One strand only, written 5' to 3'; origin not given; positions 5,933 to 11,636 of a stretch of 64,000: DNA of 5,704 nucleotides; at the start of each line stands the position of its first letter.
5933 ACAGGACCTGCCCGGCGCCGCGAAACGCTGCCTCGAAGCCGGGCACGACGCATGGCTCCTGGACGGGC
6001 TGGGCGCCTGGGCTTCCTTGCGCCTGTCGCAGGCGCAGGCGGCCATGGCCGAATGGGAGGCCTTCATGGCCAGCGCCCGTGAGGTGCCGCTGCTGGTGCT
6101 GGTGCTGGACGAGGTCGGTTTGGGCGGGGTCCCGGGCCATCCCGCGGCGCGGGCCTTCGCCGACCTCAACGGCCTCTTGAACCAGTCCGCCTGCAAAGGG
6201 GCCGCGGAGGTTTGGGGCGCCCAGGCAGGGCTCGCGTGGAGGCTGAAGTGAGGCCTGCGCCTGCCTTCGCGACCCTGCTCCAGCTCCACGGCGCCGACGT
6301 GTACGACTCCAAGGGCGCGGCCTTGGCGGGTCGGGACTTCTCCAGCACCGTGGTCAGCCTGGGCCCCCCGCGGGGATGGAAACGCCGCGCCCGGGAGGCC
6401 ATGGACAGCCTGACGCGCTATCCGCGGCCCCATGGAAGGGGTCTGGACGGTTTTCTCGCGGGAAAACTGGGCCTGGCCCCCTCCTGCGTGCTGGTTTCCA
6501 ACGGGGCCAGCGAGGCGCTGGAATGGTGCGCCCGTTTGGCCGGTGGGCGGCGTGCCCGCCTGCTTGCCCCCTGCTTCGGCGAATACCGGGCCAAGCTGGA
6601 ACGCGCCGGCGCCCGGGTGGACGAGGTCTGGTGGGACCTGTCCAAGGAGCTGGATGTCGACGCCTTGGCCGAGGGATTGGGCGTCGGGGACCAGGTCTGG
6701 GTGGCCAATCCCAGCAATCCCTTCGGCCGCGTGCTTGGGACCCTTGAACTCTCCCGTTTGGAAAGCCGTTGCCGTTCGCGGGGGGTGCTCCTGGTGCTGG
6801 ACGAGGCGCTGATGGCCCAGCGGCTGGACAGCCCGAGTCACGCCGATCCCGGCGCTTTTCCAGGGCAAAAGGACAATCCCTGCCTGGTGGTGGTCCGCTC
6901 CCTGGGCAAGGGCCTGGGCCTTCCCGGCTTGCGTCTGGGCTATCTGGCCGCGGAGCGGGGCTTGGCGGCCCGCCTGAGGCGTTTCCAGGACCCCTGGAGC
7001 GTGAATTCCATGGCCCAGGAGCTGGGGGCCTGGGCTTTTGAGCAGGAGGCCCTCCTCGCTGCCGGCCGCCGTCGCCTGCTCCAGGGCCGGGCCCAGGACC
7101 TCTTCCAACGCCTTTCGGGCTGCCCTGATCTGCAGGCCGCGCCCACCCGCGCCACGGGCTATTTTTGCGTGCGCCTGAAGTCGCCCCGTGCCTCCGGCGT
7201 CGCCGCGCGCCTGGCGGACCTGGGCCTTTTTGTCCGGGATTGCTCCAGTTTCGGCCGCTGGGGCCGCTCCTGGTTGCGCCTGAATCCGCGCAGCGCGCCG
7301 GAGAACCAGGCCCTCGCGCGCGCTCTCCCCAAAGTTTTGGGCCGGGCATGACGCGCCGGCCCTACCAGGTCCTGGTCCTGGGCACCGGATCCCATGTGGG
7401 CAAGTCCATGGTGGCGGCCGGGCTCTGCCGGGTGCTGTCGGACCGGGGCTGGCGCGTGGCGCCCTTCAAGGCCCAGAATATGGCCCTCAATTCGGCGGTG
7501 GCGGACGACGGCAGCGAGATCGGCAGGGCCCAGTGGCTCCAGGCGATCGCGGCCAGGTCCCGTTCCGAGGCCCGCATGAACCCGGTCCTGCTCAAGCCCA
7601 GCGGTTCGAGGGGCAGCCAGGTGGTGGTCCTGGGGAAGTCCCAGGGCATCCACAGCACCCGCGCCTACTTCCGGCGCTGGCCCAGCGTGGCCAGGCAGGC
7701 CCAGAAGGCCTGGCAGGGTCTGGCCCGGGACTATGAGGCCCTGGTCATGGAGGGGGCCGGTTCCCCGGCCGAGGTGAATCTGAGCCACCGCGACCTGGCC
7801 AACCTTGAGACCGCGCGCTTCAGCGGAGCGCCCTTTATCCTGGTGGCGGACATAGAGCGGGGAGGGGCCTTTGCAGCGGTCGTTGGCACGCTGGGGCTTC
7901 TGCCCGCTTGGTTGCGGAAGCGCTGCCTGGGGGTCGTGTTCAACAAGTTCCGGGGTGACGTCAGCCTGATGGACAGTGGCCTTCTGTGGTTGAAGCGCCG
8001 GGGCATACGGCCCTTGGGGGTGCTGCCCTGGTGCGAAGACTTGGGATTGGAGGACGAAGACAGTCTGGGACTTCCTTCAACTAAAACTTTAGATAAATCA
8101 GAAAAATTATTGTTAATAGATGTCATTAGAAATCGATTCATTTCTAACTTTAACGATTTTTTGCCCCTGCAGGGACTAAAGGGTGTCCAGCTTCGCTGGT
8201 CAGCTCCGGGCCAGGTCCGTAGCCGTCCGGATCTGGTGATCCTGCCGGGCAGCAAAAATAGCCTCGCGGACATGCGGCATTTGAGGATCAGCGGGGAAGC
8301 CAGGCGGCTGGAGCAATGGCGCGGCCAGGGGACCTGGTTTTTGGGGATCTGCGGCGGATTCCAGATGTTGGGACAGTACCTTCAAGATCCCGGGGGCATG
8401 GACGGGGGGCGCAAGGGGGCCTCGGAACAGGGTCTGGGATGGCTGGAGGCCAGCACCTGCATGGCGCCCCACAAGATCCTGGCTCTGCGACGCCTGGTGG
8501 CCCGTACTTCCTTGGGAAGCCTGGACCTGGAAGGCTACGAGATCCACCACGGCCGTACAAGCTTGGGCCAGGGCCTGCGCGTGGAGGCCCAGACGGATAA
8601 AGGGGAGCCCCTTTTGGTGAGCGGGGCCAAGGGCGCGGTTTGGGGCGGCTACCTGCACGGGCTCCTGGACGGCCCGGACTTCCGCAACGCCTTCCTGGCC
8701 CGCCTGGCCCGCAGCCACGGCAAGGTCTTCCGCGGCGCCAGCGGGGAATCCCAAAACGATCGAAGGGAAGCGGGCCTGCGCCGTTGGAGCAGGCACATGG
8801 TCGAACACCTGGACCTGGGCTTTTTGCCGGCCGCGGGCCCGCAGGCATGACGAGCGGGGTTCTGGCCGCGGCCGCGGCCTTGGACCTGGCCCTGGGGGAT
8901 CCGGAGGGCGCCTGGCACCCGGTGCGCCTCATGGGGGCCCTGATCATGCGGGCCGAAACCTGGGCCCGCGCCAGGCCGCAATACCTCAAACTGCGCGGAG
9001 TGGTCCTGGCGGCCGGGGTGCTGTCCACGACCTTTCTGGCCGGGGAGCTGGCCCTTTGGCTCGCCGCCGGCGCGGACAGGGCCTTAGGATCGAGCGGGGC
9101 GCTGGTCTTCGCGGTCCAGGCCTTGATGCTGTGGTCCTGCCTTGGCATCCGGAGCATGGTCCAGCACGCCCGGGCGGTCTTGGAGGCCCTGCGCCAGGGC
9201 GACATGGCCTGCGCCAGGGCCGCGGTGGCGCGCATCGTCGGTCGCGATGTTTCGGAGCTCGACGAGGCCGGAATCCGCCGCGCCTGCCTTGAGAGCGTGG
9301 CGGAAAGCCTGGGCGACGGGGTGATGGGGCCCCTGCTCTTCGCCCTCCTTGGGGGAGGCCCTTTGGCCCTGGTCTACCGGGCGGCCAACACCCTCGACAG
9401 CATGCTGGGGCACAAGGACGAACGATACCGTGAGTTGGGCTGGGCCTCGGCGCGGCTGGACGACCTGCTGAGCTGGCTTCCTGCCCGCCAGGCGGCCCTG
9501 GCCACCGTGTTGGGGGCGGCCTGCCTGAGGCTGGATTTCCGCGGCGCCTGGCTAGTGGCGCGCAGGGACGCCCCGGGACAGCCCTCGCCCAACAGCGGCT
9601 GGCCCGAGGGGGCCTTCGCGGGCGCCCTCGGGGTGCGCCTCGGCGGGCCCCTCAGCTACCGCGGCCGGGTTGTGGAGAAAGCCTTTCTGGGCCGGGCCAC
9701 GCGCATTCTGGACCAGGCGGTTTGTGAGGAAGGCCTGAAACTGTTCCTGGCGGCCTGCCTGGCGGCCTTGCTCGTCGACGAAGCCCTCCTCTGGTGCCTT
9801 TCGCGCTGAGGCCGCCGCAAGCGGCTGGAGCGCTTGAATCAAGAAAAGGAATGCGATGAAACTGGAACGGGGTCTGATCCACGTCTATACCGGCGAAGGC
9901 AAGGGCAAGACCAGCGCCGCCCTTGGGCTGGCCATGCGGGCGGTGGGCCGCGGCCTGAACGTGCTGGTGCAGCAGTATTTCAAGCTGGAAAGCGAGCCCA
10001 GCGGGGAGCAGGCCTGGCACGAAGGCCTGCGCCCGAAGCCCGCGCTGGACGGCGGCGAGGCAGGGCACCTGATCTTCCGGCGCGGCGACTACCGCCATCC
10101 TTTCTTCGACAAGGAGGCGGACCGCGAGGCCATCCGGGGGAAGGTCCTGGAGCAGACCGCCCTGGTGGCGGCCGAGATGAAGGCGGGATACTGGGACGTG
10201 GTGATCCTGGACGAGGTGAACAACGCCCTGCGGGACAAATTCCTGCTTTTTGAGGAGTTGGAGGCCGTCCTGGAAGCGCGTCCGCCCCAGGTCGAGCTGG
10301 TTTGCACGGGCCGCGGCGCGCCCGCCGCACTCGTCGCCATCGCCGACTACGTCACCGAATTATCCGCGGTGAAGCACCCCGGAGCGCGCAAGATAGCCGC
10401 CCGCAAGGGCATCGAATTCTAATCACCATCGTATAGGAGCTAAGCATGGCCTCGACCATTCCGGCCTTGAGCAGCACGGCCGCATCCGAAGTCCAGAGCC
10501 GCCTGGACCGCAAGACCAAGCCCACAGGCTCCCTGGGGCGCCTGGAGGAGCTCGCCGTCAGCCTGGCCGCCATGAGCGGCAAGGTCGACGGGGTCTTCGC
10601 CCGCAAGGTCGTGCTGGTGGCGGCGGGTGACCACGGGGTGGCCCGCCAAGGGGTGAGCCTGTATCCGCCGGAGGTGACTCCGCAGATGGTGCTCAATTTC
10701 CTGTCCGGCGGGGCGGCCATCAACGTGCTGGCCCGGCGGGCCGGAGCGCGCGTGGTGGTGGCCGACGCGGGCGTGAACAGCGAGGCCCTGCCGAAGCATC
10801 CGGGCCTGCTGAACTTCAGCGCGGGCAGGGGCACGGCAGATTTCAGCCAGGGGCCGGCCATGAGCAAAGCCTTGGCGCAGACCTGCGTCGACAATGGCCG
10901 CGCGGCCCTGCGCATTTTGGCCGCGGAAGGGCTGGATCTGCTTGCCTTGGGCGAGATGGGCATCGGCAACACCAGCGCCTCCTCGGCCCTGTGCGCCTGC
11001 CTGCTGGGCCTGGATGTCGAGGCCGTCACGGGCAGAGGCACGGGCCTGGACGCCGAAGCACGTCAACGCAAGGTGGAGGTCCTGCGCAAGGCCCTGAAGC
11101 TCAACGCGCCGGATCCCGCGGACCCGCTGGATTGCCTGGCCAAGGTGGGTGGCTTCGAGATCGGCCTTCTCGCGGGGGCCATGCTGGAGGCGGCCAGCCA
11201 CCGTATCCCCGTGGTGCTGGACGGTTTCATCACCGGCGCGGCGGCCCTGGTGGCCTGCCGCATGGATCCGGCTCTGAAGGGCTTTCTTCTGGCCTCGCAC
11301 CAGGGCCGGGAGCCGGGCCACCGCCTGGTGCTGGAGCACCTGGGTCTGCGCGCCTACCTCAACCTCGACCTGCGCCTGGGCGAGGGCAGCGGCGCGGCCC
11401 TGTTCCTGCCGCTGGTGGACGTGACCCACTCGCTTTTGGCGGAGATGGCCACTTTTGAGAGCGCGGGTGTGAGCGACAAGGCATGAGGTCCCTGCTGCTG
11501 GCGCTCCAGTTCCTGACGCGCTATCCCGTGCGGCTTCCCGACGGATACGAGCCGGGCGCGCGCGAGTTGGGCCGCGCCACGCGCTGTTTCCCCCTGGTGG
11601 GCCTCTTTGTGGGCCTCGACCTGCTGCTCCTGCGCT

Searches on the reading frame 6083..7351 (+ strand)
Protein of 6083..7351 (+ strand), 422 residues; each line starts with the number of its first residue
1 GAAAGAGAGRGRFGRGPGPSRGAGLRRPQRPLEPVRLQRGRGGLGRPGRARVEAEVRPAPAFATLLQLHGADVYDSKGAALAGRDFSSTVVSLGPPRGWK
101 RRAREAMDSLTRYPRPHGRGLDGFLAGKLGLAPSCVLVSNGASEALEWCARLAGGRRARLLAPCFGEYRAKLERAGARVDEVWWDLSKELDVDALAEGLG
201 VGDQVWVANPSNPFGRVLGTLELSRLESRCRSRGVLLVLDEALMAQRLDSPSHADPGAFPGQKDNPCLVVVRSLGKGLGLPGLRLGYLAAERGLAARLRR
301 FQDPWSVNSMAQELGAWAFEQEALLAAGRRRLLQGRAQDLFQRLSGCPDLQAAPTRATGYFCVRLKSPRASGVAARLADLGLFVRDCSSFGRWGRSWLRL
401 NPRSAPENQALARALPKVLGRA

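Call 44: search_protein_families(library=pfam, proteins=[window:6083-7351:+], max_evalue=0.0001)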
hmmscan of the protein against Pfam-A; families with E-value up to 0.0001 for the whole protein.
window:6083-7351:+ (422 aa): 1 family
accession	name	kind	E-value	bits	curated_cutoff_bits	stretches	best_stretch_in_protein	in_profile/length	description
PF00155.27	Aminotran_1_2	-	1.3e-33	117.1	19.7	1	95-415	18-361/361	Aminotransferase class I and II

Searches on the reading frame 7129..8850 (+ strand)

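Call 44: search_protein_families(library=pfam, proteins=[window:7129-8850:+], max_evalue=0.0001)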
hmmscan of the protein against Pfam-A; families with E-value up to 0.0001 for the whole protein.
window:7129-8850:+ (573 aa): 3 families
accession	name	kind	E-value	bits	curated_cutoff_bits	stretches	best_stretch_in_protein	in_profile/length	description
PF07685.20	GATase_3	-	2.2e-38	132.3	27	1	330-517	2-195/196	CobB/CobQ-like glutamine amidotransferase domain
PF01656.29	CbiA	-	1e-20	74.4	25.4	1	82-306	2-116/125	CobQ/CobB/MinD/ParA nucleotide binding domain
PF13500.12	AAA_26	-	5.5e-14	52.9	27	1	80-306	2-195/198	AAA domain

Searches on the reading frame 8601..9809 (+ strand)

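Call 44: search_protein_families(library=pfam, proteins=[window:8601-9809:+], max_evalue=0.0001)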
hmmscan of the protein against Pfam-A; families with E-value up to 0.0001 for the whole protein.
window:8601-9809:+ (402 aa): 1 family
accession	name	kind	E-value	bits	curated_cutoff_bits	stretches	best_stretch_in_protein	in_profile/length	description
PF03186.18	CobD_Cbib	-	2.3e-93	313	34.4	1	88-381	1-281/282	CobD/Cbib protein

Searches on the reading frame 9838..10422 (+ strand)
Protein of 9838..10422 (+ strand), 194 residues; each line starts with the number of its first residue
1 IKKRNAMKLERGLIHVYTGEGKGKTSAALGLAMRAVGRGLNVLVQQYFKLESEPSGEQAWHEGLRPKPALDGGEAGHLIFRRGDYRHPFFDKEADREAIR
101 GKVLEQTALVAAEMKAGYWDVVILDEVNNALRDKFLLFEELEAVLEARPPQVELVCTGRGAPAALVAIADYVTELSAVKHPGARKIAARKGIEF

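Call 44: search_protein_families(library=pfam, proteins=[window:9838-10422:+], max_evalue=0.0001)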
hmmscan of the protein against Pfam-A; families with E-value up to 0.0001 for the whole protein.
window:9838-10422:+ (194 aa): 1 family
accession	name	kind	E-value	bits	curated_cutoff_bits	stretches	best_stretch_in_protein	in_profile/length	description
PF02572.21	CobA_CobO_BtuR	-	2.1e-47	162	25.7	1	10-194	1-172/172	ATP:corrinoid adenosyltransferase BtuR/CobO/CobP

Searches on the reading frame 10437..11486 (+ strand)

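Call 44: search_protein_families(library=pfam, proteins=[window:10437-11486:+], max_evalue=0.0001)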
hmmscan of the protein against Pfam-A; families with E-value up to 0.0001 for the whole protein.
window:10437-11486:+ (349 aa): 1 family
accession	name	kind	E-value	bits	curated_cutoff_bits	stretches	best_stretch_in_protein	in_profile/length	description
PF02277.22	DBI_PRT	-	2.4e-127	425.2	22.6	1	8-345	1-329/329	Phosphoribosyltransferase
